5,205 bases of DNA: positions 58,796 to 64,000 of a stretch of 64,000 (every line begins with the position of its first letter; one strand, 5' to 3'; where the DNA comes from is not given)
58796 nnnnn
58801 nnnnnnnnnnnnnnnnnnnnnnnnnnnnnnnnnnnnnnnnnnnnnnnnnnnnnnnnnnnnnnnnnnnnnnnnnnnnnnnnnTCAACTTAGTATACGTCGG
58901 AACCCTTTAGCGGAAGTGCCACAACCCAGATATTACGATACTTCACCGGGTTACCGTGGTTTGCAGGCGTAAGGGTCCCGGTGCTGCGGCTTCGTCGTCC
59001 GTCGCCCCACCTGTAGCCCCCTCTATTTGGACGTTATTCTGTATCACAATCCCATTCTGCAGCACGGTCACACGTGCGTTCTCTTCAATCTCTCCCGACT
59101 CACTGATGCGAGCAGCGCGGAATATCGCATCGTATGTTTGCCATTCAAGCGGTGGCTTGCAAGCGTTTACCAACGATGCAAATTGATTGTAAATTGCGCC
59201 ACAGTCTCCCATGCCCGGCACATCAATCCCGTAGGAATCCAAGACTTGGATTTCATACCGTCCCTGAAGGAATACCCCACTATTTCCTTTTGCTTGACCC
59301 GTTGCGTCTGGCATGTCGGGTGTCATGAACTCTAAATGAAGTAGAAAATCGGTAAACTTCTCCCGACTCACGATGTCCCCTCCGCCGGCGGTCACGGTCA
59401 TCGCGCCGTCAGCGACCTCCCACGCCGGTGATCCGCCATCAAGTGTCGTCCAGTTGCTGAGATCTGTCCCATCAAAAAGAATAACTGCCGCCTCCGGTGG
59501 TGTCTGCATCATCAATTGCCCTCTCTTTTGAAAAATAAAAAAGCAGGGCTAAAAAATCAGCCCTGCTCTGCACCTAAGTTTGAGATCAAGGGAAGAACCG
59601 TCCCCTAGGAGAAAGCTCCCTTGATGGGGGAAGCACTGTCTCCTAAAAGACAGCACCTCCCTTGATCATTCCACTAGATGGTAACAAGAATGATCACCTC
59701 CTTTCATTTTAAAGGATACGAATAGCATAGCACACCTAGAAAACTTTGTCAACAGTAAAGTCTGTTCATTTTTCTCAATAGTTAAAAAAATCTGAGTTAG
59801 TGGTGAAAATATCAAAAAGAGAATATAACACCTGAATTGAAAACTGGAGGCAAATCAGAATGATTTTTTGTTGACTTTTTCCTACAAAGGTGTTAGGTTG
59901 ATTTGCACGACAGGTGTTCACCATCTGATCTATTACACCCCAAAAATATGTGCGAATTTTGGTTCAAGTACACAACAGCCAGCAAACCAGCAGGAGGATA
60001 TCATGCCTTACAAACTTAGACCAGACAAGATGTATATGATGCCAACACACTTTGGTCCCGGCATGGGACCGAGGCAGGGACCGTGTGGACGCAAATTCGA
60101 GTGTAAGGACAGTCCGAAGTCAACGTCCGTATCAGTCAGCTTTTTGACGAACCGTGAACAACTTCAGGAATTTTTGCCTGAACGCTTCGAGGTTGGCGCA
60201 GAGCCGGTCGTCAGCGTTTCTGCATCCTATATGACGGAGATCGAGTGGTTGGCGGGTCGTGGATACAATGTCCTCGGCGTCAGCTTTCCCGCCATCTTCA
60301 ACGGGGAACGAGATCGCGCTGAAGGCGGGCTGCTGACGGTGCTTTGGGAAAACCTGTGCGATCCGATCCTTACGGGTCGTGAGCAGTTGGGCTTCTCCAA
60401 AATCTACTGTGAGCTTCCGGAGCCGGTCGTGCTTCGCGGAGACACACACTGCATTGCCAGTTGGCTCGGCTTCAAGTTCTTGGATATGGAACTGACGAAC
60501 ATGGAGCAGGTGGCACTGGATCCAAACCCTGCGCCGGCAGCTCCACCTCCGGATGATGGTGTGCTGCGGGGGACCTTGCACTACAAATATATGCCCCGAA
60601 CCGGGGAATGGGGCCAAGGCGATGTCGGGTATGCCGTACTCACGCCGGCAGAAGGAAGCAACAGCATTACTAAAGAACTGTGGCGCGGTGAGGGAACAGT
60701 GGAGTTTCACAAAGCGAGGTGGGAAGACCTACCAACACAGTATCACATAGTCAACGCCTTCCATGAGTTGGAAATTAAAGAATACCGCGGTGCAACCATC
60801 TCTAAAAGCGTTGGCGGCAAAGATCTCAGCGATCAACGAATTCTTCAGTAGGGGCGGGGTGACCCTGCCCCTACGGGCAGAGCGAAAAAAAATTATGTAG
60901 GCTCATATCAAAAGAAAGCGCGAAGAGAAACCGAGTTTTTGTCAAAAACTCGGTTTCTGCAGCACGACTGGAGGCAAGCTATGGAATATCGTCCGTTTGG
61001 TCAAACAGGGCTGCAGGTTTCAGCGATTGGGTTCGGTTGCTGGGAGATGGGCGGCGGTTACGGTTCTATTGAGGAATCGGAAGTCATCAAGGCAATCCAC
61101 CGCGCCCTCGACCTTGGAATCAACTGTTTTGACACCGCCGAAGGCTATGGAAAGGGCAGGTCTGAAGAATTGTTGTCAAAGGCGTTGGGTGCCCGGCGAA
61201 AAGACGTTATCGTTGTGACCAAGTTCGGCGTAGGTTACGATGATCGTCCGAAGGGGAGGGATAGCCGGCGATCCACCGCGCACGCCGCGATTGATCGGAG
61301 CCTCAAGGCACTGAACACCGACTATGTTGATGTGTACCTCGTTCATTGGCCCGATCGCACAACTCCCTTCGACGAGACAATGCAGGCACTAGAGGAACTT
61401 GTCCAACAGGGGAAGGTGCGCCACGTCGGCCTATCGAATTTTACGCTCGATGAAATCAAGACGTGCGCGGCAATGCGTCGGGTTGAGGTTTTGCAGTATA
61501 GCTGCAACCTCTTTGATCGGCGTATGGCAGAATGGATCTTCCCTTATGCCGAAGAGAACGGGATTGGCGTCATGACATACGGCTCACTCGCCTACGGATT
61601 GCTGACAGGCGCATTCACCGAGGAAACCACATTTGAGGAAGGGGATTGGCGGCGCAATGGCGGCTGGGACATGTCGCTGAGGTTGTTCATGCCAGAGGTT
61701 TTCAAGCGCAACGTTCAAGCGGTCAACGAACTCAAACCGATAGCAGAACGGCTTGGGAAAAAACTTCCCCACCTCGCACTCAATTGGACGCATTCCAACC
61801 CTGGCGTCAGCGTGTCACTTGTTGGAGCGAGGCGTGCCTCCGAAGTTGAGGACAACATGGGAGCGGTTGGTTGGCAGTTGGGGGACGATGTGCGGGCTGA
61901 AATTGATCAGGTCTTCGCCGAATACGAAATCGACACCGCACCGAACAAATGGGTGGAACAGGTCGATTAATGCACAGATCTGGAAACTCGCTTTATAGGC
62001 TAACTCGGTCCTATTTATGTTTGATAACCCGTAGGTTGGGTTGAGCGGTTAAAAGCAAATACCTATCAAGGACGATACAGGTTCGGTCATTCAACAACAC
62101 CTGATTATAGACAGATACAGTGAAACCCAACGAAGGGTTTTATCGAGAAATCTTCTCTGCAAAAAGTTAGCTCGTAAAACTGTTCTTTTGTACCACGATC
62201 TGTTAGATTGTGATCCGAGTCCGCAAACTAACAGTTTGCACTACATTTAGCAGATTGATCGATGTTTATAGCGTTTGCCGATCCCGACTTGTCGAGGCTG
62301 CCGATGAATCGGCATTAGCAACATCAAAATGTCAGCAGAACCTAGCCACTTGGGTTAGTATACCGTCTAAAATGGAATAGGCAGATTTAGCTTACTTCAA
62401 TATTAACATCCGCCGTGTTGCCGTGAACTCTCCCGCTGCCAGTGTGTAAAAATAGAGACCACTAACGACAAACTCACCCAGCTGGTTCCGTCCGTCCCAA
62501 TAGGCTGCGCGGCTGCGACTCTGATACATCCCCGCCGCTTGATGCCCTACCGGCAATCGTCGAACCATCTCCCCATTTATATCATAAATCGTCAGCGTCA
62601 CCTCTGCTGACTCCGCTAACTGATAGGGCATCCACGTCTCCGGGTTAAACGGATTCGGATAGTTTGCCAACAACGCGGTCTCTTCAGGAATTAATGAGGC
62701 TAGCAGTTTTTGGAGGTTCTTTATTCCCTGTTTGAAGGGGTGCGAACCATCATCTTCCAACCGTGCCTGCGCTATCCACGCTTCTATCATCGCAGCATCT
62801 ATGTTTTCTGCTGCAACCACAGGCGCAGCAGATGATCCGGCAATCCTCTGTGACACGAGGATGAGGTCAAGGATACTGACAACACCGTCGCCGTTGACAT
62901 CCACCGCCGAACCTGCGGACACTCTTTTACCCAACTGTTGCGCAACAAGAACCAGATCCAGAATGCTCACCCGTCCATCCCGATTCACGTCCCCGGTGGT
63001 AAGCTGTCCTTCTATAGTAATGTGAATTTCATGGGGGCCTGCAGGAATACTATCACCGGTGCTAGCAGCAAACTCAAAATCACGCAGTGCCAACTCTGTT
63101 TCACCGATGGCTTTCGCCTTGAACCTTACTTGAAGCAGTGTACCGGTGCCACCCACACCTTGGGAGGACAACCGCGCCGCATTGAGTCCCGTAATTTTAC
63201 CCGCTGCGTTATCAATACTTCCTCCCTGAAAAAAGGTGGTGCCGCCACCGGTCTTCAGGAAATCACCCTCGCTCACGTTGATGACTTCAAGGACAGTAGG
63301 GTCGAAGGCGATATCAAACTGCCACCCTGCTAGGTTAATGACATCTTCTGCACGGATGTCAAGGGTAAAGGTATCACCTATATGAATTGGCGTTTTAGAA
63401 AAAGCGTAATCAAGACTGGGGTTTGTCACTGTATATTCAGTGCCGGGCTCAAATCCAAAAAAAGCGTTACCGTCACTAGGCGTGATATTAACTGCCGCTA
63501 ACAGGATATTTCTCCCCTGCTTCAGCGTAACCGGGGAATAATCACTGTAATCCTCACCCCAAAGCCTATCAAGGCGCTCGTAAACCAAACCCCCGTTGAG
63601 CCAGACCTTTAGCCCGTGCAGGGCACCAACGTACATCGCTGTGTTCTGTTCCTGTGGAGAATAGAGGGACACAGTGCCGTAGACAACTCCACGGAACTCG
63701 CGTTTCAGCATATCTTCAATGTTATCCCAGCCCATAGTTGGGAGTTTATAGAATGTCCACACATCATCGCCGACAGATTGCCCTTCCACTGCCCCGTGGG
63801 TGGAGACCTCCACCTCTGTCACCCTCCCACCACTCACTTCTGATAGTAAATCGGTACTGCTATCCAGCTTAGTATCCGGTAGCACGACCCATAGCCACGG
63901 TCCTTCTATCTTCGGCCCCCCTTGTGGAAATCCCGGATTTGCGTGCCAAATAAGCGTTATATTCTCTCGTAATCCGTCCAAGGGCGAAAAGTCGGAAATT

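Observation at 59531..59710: Riboswitch- or attenuator-like structured leader with intrinsic terminator upstream of a DUF1080 gene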

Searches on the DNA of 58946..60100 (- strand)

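Call 3: search_rna_families(source=window, start=59300, end=60100, threshold=evalue, max_evalue=10, show_alignments=3)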
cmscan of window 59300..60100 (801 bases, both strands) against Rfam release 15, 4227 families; matches with E-value up to 10: 11.
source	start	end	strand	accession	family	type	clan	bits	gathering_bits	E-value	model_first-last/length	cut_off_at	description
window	59529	59669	-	RF00558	L20_leader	Cis-reg; leader;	-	25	58.7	0.015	1-127/127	no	Ribosomal protein L20 leader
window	59619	59666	-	RF03386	mir-1994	Gene; miRNA;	-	24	47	0.026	1-66/66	no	mir-1994 microRNA precursor family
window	59784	59879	-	RF00616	LhrC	Gene; sRNA;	CL00114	21.8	110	1.1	1-111/111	no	Listeria LhrC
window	59584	59667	-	RF03906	mir-3199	Gene; miRNA;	-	21.1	100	0.62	1-87/87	no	mir-3199 microRNA precursor family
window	59994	60020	+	RF01105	SBWMV2_UPD-PKl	Cis-reg;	-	19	39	7.3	1-27/27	no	Pseudoknot of upstream pseudoknot domain (UPD) of the 3'UTR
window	59632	59713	-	RF01867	CC2171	Gene; sRNA;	-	17.6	75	0.23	1-159/159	no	caulobacter sRNA CC2171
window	59770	59882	+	RF02615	BSR0626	Gene; sRNA;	-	15.5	155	5.4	1-128/128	no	Brucella sRNA 0626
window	59527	59618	-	RF00519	suhB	Gene; sRNA;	CL00108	14.7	41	3.3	1-77/77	no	Makes More Granules Regulator RNA (mmgR)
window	59534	59626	+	RF00516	ylbH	Cis-reg; leader;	-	13.2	50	4.4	1-122/122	no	ylbH leader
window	59583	59666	-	RF02616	SSRC8_2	Gene; sRNA;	-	13.1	72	0.4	1-281/281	no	Streptococcus sRNA 8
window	59670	59717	+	RF01296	snoU85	Gene; snRNA; snoRNA; HACA-box;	CL00082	12.1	41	0.7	1-329/329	no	Small nucleolar RNA U85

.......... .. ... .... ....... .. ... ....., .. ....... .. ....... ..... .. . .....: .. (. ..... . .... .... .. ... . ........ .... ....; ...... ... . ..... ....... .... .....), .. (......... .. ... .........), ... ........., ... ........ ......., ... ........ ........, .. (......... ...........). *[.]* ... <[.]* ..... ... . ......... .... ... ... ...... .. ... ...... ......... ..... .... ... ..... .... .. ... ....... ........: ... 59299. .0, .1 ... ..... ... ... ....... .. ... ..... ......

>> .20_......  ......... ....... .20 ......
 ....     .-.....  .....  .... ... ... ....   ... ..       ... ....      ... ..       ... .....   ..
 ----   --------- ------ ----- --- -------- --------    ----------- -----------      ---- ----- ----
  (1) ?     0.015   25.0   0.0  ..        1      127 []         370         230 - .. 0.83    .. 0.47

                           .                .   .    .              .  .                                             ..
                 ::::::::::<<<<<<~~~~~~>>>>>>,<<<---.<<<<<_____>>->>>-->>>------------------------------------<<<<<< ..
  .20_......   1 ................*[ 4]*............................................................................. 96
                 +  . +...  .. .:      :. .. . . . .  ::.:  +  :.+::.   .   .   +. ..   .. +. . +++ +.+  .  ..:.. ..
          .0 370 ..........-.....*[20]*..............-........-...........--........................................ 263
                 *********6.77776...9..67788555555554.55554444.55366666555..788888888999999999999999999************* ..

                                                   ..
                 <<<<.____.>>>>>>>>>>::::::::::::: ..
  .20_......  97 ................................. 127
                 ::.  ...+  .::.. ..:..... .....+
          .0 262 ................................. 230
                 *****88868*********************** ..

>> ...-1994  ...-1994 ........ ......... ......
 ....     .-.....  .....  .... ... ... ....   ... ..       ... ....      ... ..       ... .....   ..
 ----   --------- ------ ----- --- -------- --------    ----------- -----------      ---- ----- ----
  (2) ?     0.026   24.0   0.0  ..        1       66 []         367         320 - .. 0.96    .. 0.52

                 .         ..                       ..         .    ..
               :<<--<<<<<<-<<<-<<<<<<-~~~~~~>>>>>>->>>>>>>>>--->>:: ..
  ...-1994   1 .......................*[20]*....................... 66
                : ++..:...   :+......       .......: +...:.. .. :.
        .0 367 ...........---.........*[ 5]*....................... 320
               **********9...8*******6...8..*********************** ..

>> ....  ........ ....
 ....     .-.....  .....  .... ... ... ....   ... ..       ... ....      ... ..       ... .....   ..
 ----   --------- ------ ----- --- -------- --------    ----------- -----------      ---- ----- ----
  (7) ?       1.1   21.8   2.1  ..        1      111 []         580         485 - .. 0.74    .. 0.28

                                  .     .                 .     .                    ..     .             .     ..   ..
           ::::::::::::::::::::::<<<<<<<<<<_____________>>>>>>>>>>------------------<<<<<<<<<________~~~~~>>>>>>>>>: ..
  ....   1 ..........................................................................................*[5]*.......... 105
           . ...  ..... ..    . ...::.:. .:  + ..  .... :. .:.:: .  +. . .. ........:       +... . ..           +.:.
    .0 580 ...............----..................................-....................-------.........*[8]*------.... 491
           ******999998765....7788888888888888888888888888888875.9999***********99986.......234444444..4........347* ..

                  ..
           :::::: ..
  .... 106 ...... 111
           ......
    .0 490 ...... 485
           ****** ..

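Call 56: search_rna_families(sources=[L087, L084], threshold=evalue, max_evalue=5)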
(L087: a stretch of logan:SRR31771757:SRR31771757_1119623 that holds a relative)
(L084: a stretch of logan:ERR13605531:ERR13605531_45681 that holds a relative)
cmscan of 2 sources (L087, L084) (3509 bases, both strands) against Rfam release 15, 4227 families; matches with E-value up to 5: 6.
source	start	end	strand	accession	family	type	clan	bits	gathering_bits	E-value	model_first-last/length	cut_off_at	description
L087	122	276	+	RF00558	L20_leader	Cis-reg; leader;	-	27.9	58.7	0.013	1-127/127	no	Ribosomal protein L20 leader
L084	42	130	+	RF02651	SorY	Gene; sRNA;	-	22.3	111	0.18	1-83/83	no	Singlet oxygen resistance RNA Y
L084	1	79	+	RF03334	MIR391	Gene; miRNA;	-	18.3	70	3.1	1-103/103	no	MIR391 microRNA precursor family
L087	92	171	+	RF01867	CC2171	Gene; sRNA;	-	16.8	75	1.6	1-159/159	no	caulobacter sRNA CC2171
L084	1593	1735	-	RF00166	PrrB_RsmZ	Gene; sRNA;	CL00106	15.7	44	1.7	1-133/133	no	PrrB/RsmZ RNA family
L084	45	109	+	RF01128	sR43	Gene; snRNA; snoRNA; CD-box;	-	15.2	45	1.7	1-56/56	no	Small nucleolar RNA sR42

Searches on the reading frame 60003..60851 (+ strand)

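Call 8: search_protein_families(library=pfam, proteins=[window:60003-60851:+])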
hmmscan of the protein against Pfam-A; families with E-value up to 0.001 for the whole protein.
window:60003-60851:+ (282 aa): 1 family
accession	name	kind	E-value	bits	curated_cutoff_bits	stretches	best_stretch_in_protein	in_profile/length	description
PF06314.16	ADC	-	4.4e-24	85.7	29.8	1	13-263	2-218/238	Acetoacetate decarboxylase (ADC)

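Call 62: search_protein_families(library=padloc, proteins=[window:60003-60851:+], max_evalue=0.01)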
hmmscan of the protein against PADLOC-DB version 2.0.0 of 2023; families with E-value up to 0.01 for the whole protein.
window:60003-60851:+ (282 aa): 0 families

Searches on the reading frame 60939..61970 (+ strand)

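Call 8: search_protein_families(library=pfam, proteins=[window:60939-61970:+])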
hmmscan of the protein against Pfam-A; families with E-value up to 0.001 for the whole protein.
window:60939-61970:+ (343 aa): 1 family
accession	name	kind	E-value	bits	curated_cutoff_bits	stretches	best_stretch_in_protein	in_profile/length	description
PF00248.27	Aldo_ket_red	-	9.3e-77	258.4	24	1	30-325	2-289/291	Aldo/keto reductase family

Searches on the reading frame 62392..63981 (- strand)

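Call 8: search_protein_families(library=pfam, proteins=[window:62392-63981:-])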
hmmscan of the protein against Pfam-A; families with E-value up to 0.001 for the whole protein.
window:62392-63981:- (529 aa): 3 families
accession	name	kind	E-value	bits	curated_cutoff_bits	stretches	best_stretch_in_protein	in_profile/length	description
PF00404.24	Dockerin_1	-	1.9e-11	44.4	22.9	1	330-380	2-56/57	Dockerin type I domain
PF00963.24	Cohesin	-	4.5e-11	43.6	24.1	1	201-299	12-111/139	Cohesin domain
PF13860.13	FlgD_ig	-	1.6e-08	34.9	27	1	455-516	18-75/79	FlgD Ig-like domain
